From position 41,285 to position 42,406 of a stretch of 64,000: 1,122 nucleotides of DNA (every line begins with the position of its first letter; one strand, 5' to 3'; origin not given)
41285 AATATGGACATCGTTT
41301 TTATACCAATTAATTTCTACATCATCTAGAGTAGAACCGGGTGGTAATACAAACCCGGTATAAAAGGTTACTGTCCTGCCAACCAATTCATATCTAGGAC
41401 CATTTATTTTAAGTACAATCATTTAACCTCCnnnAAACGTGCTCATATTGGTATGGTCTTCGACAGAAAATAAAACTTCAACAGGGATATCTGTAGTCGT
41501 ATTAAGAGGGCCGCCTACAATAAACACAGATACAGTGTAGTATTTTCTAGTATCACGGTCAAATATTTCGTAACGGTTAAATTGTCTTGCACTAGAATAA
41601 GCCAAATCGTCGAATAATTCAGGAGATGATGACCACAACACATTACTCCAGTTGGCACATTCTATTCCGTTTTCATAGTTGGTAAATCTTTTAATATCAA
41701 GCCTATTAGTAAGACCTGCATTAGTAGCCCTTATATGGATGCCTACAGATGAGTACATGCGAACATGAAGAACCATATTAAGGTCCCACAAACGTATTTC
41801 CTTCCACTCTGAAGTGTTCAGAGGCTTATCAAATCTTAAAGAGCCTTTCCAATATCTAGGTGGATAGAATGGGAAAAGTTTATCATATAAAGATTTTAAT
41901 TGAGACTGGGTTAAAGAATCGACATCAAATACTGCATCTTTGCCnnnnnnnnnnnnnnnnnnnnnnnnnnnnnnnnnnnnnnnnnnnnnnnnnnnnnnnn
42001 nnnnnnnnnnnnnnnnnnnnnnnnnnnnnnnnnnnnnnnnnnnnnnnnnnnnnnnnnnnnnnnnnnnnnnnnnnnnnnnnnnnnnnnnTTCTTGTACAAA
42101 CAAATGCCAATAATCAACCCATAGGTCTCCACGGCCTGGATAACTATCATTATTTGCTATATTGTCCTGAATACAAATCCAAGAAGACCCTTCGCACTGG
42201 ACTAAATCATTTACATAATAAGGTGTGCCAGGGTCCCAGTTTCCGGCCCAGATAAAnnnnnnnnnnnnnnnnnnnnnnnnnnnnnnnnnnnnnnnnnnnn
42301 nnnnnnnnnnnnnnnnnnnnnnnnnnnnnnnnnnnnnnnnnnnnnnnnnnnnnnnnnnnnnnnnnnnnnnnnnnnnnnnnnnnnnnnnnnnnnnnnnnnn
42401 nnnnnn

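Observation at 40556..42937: Two-gene operon between hoc and rnlB: a collagen-like protein with carbohydrate-binding-like modules and a second Hoc-like capsid-binding protein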

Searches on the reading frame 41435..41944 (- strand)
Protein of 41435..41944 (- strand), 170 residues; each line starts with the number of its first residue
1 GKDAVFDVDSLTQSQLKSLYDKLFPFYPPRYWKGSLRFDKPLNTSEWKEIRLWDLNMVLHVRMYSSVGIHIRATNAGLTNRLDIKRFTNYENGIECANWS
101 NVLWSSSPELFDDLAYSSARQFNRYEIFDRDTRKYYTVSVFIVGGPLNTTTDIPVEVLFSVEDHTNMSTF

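Call 17: search_dna_similar(query=window:41435-41938:-, collection=phages, mode=protein, max_rows=40, max_evalue=0.001)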
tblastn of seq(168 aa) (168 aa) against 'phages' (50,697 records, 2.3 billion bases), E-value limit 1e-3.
Records with a match: 17; places in all: 17; records where one place covers at least 80% of the query: 17.
Best place of each record, by identity: >=99% 3; 95-99% 1; <60% 13.
By first word of the organism name: Erwinia 4; Aeromonas 4; Escherichia 3; Salmonella 3; Dhakavirus 1; phage 1; Pantoea 1.
By host as written in the record: Aeromonas salmonicida 3; Escherichia coli K-12 MG1655 2; - 2; Salmonella Newport strain C398 2; Erwinia amylovora DSM17948 2; Escherichia coli 1; Salmonella enterica CVCC 79102 1; Erwinia amylovora PGL Z1 1; and 3 more.
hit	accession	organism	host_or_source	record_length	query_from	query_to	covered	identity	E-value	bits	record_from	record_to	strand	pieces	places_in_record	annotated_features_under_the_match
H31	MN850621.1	Escherichia phage dhabil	Escherichia coli K-12 MG1655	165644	1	168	100%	100.0%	1e-113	359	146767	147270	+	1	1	hypothetical protein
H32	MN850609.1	Escherichia phage dhaeg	Escherichia coli K-12 MG1655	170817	1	168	100%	100.0%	1e-113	359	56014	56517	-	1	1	hypothetical protein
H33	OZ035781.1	Dhakavirus CLBP2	-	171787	1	168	100%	100.0%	2e-113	358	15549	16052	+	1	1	record has no annotation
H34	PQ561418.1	phage Ec2-ASingh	-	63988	1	168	100%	98.2%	4e-112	355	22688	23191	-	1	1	record has no annotation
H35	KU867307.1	Salmonella phage vB_SnwM_CGG4-1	Salmonella Newport strain C398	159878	1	168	100%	46.7%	2e-46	167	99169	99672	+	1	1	hypothetical protein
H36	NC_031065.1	Salmonella phage vB_SnwM_CGG4-1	Salmonella Newport strain C398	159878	1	168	100%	46.7%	2e-46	167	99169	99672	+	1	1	tail fiber protein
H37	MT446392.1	Escherichia virus TH15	Escherichia coli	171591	4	156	91%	30.4%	1e-14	76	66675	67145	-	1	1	record has no annotation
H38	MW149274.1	Salmonella phage vB_SalM_ABTNLsp5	Salmonella enterica CVCC 79102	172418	5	155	90%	29.3%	5e-11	66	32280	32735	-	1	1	hypothetical protein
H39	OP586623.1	Erwinia phage IT22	Erwinia amylovora PGL Z1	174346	1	142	85%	30.6%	2e-11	66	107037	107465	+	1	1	hypothetical protein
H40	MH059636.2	Erwinia phage Cronus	Erwinia amylovora DSM17948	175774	1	142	85%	30.6%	1e-10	64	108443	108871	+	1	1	tail fiber protein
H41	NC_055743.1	Erwinia phage Cronus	Erwinia amylovora DSM17948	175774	1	142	85%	30.6%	1e-10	64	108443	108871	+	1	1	tail fiber protein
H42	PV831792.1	Aeromonas phage AS4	Aeromonas salmonicida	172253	2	168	99%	24.4%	5e-9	60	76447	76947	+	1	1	hypothetical protein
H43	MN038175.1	Pantoea phage Phynn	Panteoa sp. Environmental Isolate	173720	2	138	82%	29.6%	2e-8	58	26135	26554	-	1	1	37: hypothetical protein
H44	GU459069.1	Aeromonas phage 65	Aeromonas salmonicida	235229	2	142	84%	28.0%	1e-7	56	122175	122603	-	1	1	conserved hypothetical protein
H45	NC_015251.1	Aeromonas phage 65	Aeromonas salmonicida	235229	2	142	84%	28.0%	1e-7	56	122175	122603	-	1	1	tail fiber protein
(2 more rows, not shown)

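Call 36: find_homologous_proteins(query=window:41435-41944:-, max_evalue=0.001)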
Query seq(170 aa): 12 candidates shared short words with the query, none scored E <= 0.001.

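Call 40: search_solved_structures(query=A1, max_evalue=10)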
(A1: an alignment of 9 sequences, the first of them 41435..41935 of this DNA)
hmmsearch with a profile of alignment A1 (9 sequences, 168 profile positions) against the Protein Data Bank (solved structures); distinct sequences matched with E-value up to 10: 3.
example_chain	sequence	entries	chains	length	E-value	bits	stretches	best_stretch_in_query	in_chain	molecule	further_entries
7qca_LI0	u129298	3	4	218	0.28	14.3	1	33-99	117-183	S60 ribosomal protein L10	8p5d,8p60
7u71_AAA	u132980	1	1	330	0.38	13.8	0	127-162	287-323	Cadherin-23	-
5yw2_A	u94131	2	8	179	1.6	11.8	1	77-131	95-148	Adenine phosphoribosyltransferase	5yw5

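Call 41: search_protein_families(library=pfam, alignment_id=A1, max_evalue=1)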
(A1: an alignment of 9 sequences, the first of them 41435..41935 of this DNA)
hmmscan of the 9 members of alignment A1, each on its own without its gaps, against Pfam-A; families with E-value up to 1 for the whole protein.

A. member 1, window:41435-41935:- (167 aa): 0 families

B. families by the number of members that match (of 9 scanned): 7 families
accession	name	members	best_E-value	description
PF22479.2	Pam3_gp18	1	0.00091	Cyanophage baseplate Pam3 plug gp18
PF19765.4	DUF6252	1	0.019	Family of unknown function (DUF6252)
PF19669.4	DUF6172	1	0.02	Family of unknown function (DUF6172)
PF19526.4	Slr4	1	0.028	S-layer protein Slr4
PF19385.4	DUF5960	1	0.033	Family of unknown function (DUF5960)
PF16411.10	SusF_SusE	1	0.052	Outer membrane protein SusF_SusE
PF18938.6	aRib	1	0.092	Atypical Rib domain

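Call 58: predict_structure(protein=window:41435-41935:-)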
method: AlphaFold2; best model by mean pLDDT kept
length: 167 residues; sequences in the alignment: 1
mean_pLDDT: 59.8   pTM: 0.57
mean pLDDT of the five models: 59.8, 57.5, 53.1, 51.3, 43.0
residues with pLDDT >= 90: 0; 70-90: 41; 50-70: 84; < 50: 42
segments of 3 or more residues with pLDDT < 50: 1-8, 94-114, 143-149, 164-167
pLDDT, mean of each block of 10 residues (from residue 1): 44 59 54 59 69 71 62 62 65 46 43 55 78 77 48 71 52
secondary structure, 60 per line:
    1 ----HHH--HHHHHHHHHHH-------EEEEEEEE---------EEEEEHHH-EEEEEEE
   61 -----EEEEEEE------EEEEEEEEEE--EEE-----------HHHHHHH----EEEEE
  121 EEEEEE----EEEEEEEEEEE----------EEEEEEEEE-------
elements in order: H10-20 E28-35 E45-49 E54-60 E66-72 E79-88 E91-93 H105-111 E116-126 E131-141 E152-160

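Call 63: search_protein_representatives(protein=window:41435-41935:-)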
Query: 167 residues. Proteins with E-value up to 0.001 (for the whole library): 13; up to 1e-10: 6; up to 1e-30: 2. The best 13 are listed.
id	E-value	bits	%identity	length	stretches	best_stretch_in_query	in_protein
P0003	3.9e-87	306.9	77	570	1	2-167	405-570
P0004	1.4e-78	279.0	70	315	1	2-166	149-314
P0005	4.0e-20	88.8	37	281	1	1-143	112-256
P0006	9.9e-20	87.5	37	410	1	1-143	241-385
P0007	3.0e-18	82.7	33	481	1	1-166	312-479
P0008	8.4e-18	81.3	37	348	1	2-147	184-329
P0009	5.6e-10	55.8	31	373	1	2-156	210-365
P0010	1.9e-09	54.1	32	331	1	1-149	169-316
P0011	9.9e-07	45.2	30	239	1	2-138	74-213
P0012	1.1e-05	41.9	33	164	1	4-142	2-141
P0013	1.3e-04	38.4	27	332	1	1-136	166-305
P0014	3.4e-04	37.0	27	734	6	77-107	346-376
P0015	4.5e-04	36.6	27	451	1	2-148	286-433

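Call 75: predict_structure(alignment_id=A3)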
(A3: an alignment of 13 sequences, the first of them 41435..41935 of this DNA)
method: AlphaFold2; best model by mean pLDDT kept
length: 167 residues; sequences in the alignment: 13
mean_pLDDT: 83.0   pTM: 0.72
mean pLDDT of the five models: 83.0, 82.9, 82.4, 81.2, 81.1
residues with pLDDT >= 90: 56; 70-90: 85; 50-70: 24; < 50: 2
segments of 3 or more residues with pLDDT < 50: none
pLDDT, mean of each block of 10 residues (from residue 1): 75 83 72 87 89 88 89 83 86 91 89 75 90 90 67 90 62
secondary structure, 60 per line:
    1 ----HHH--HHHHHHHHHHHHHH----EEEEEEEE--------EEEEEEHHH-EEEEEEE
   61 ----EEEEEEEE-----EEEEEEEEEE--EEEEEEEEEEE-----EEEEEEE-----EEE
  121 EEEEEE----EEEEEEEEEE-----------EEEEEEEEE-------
elements in order: H10-23 E28-35 E44-49 E54-60 E65-72 E78-87 E90-100 E106-112 E118-126 E131-140 E152-160

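Call 83: fold_search(model_id=the predicted structure, library=viral)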
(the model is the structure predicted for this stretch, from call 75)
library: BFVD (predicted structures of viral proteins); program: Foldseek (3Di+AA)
matches with E <= 10: 1085; with E <= 0.001: 17
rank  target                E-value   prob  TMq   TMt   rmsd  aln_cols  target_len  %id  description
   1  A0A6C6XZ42            7.4e-26  1.00  0.81  0.30   3.1       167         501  100  (no name in the UniProt tables at hand)
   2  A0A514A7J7            2.3e-12  1.00  0.78  0.56   3.5       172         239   24  (no name in the UniProt tables at hand)
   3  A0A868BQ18            2.3e-11  1.00  0.69  0.37   4.0       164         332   23  (no name in the UniProt tables at hand)
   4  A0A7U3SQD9            3.1e-11  1.00  0.73  0.22   4.1       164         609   27  (no name in the UniProt tables at hand)
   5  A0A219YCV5            4.0e-11  1.00  0.62  0.32   7.1       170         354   22  Tail fiber protein [Aeromonas phage 65.2]
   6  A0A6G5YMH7            9.5e-10  1.00  0.64  0.33   3.8       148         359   18  (no name in the UniProt tables at hand)
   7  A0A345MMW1            5.8e-09  1.00  0.62  0.70   4.7       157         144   16  (no name in the UniProt tables at hand)
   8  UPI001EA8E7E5         1.6e-07  1.00  0.59  0.23   3.4       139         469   16  (no name look-up for this kind of identifier)
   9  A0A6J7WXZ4            7.9e-07  1.00  0.55  0.19   4.0       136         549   14  Uncharacterized protein [uncultured Caudovirales phage]
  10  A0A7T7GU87            3.0e-06  1.00  0.57  0.37   4.3       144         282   18  Collagen-like protein [Escherichia phage vB_EcoS-BECP10]
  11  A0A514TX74            1.1e-05  1.00  0.55  0.25   3.6       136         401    7  (no name in the UniProt tables at hand)
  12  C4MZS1                2.3e-05  1.00  0.54  0.29   4.1       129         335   19  Tail fiber-like protein [Escherichia phage JS10]
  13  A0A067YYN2            6.4e-05  1.00  0.50  0.65   4.1       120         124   23  Uncharacterized protein [Escherichia phage vB_EcoS_AHP42]
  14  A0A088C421            2.5e-04  1.00  0.48  0.32   5.0       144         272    8  (no name in the UniProt tables at hand)
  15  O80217                3.3e-04  0.99  0.28  0.25  13.6       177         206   14  Uncharacterized protein [Methanobacterium phage psiM2]
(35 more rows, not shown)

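Call 95: search_protein_families(library=phrogs, proteins=[window:41435-41935:-], max_evalue=0.1)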
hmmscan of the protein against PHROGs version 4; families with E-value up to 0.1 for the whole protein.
window:41435-41935:- (167 aa): 0 families

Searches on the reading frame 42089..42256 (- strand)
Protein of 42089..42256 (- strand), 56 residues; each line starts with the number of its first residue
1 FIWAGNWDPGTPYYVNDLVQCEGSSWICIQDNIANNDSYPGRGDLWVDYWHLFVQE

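Call 60: search_protein_families(library=pfam, proteins=[window:42089-42256:-], max_evalue=1)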
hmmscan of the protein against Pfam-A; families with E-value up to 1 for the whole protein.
seq(56 aa): 1 family
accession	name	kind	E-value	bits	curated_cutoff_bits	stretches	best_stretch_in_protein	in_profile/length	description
PF02839.19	CBM_5_12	-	1.8e-06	28.3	26.2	1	6-37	1-31/44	Carbohydrate-binding module family 5/12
